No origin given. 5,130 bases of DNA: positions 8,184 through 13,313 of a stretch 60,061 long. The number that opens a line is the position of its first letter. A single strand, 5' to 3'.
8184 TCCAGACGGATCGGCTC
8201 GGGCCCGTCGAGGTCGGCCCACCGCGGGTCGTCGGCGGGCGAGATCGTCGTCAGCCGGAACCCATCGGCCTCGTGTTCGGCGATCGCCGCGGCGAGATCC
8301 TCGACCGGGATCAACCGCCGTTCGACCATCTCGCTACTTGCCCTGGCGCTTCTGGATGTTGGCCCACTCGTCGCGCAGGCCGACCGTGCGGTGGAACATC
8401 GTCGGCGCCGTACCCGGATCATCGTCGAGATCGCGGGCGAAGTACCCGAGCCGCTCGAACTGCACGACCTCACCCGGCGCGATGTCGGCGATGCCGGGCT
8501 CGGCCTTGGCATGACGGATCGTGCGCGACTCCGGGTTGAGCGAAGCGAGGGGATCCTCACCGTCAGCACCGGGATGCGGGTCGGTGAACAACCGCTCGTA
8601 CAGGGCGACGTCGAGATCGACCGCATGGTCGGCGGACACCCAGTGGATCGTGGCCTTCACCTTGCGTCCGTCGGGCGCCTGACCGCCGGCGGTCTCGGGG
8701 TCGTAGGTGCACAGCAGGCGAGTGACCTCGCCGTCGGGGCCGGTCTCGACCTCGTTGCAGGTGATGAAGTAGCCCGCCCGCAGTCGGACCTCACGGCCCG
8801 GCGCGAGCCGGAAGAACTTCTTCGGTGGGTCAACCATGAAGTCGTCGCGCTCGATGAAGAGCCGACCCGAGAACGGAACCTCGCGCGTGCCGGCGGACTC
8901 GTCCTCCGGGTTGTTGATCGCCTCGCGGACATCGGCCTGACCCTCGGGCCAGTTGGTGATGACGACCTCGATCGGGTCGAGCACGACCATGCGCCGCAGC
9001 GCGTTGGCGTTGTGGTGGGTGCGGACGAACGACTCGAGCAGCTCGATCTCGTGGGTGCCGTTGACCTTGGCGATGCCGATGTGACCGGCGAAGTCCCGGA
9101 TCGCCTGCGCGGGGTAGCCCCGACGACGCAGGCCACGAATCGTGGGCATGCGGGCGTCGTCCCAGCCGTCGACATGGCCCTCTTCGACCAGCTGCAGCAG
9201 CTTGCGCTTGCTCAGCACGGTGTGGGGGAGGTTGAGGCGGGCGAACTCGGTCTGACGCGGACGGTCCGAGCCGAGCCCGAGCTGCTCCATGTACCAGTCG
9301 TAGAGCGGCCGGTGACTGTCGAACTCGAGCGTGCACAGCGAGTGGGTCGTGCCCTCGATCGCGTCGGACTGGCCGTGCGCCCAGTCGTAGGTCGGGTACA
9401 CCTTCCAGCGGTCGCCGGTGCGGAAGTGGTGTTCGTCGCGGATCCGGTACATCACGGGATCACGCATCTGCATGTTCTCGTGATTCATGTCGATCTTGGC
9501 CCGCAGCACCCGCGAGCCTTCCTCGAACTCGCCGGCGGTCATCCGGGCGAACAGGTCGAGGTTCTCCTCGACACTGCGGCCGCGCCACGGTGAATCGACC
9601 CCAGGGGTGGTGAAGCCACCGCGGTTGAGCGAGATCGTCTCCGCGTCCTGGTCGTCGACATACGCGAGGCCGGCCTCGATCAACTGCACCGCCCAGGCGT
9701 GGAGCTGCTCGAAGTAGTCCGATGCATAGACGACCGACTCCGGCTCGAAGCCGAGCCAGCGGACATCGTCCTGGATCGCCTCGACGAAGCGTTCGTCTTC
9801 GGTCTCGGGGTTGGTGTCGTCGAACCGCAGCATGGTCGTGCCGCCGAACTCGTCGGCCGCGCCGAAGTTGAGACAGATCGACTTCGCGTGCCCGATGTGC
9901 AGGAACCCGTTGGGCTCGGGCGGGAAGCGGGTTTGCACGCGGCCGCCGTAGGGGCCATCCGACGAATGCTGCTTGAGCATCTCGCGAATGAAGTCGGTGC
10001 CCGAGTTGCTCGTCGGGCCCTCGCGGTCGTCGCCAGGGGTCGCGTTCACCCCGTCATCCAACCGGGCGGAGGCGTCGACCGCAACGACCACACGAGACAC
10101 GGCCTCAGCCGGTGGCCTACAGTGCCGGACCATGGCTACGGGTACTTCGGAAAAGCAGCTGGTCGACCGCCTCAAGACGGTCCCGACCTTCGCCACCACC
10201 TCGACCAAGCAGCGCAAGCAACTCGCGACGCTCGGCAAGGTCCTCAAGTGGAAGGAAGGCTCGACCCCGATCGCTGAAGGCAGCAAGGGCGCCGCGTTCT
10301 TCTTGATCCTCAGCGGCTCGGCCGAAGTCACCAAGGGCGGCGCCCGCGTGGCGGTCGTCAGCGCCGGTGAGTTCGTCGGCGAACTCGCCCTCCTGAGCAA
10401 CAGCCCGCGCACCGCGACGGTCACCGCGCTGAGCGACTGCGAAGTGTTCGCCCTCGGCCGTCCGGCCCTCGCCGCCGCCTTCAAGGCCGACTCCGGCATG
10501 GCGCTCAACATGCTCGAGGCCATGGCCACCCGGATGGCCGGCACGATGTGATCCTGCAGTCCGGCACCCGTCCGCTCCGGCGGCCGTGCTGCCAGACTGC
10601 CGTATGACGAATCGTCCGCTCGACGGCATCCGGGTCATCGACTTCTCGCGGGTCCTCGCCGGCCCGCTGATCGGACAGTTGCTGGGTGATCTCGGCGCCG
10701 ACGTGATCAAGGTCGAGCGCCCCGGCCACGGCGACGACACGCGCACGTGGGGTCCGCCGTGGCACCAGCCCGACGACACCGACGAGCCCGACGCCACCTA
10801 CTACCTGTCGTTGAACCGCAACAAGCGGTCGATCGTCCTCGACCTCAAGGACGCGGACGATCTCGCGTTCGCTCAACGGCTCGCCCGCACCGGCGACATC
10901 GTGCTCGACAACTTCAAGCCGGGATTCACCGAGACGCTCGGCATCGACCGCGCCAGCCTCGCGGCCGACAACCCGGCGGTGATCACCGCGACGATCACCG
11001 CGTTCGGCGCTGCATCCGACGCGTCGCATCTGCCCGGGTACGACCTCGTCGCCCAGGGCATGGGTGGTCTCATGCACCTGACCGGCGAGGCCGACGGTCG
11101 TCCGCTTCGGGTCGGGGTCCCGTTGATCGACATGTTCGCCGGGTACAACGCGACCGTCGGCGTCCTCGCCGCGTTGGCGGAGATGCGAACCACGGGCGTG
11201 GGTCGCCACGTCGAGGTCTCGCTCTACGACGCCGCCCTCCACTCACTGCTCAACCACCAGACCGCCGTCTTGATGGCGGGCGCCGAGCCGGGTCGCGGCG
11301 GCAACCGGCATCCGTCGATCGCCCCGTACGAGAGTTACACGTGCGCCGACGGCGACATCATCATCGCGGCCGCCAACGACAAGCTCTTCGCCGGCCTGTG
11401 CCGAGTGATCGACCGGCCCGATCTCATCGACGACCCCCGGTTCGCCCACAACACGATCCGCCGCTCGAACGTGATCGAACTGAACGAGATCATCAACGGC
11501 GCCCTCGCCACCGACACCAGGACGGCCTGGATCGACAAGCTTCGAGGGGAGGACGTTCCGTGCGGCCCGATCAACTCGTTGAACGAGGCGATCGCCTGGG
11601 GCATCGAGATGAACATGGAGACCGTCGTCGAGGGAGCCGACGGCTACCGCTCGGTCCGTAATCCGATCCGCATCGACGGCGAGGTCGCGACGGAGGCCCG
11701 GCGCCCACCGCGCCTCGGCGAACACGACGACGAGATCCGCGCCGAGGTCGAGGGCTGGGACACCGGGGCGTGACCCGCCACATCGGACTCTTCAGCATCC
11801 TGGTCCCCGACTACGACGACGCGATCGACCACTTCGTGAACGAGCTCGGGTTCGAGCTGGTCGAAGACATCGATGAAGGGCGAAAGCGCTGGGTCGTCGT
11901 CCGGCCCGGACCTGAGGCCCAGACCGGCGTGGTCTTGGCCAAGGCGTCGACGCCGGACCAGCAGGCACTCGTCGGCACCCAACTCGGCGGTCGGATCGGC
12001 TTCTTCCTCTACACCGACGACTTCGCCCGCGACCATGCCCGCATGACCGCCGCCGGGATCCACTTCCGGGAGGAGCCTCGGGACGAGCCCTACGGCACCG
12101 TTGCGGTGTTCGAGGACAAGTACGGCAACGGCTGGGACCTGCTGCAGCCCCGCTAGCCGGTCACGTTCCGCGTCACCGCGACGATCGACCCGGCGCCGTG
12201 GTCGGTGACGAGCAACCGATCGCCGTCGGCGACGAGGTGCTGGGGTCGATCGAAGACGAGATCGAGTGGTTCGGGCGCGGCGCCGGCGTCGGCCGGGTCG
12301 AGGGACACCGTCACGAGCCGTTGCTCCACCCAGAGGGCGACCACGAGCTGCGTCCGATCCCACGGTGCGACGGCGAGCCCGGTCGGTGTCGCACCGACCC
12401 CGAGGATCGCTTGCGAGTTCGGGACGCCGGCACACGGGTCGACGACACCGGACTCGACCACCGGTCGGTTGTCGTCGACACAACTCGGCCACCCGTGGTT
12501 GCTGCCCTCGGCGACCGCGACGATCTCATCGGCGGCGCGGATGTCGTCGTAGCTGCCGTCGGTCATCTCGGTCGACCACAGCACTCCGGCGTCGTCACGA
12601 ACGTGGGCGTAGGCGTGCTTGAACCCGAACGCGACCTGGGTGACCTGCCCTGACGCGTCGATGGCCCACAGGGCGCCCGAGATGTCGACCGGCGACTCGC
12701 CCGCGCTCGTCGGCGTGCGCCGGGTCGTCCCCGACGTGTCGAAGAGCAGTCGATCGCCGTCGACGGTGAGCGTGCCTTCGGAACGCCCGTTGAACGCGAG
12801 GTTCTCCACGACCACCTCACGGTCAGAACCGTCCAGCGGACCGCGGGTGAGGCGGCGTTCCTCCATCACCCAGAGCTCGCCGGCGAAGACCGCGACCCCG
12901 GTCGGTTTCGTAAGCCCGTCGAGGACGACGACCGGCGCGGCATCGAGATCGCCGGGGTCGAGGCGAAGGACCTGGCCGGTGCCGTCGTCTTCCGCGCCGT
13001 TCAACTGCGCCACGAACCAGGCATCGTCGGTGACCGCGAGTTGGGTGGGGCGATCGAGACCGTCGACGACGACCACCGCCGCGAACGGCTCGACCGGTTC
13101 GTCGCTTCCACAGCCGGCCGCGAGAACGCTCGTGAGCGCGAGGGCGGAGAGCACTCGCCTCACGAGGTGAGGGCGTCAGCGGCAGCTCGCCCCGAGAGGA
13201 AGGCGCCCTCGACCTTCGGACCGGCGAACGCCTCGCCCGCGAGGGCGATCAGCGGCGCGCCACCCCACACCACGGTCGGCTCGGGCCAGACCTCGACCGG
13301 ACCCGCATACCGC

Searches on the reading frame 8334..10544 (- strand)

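Call 61: search_protein_families(library=pfam, proteins=[window:8334-10544:-], max_evalue=0.0001)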
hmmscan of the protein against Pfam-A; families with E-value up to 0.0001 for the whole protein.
window:8334-10544:- (736 aa): 3 families
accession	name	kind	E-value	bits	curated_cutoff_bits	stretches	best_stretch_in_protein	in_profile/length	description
PF00749.27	tRNA-synt_1c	-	2.2e-96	322.9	23.4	1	203-509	2-310/314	tRNA synthetases class I (E and Q), catalytic domain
PF03950.23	tRNA-synt_1c_C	-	1.3e-26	93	23.9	1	515-615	1-91/91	tRNA synthetases class I (E and Q), anti-codon binding domain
PF20974.2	tRNA-synt_1c_C2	-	3.6e-20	72.9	23.9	1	632-705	1-69/69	tRNA synthetases class I (E and Q), anti-codon binding domain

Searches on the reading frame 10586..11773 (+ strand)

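Call 61: search_protein_families(library=pfam, proteins=[window:10586-11773:+], max_evalue=0.0001)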
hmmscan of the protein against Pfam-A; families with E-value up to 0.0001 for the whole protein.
window:10586-11773:+ (395 aa): 1 family
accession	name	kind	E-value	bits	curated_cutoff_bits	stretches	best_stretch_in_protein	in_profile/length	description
PF02515.22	CoA_transf_3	-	1.1e-113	380.6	23.3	1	12-380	1-365/366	CoA-transferase family III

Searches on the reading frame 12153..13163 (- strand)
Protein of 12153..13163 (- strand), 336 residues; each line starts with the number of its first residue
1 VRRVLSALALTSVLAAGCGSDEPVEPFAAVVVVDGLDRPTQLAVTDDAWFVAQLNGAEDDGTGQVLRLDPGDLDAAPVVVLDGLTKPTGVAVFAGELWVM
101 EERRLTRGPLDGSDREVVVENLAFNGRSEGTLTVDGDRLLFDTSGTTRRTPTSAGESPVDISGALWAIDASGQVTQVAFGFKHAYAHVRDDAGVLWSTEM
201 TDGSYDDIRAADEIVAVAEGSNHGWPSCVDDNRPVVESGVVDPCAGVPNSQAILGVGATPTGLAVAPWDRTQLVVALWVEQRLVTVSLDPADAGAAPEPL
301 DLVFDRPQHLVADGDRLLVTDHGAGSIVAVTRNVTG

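Call 9: search_protein_families(library=pfam, proteins=[window:12153-13163:-], max_evalue=0.01)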
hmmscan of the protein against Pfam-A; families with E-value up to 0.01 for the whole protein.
window:12153-13163:- (336 aa): 2 families
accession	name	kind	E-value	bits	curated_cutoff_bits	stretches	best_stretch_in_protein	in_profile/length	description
PF07995.17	GSDH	-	0.00037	20.3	25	1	183-294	182-294/332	Glucose / Sorbosone dehydrogenase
PF01436.27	NHL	-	0.0011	19.4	20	0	304-327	1-25/28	NHL repeat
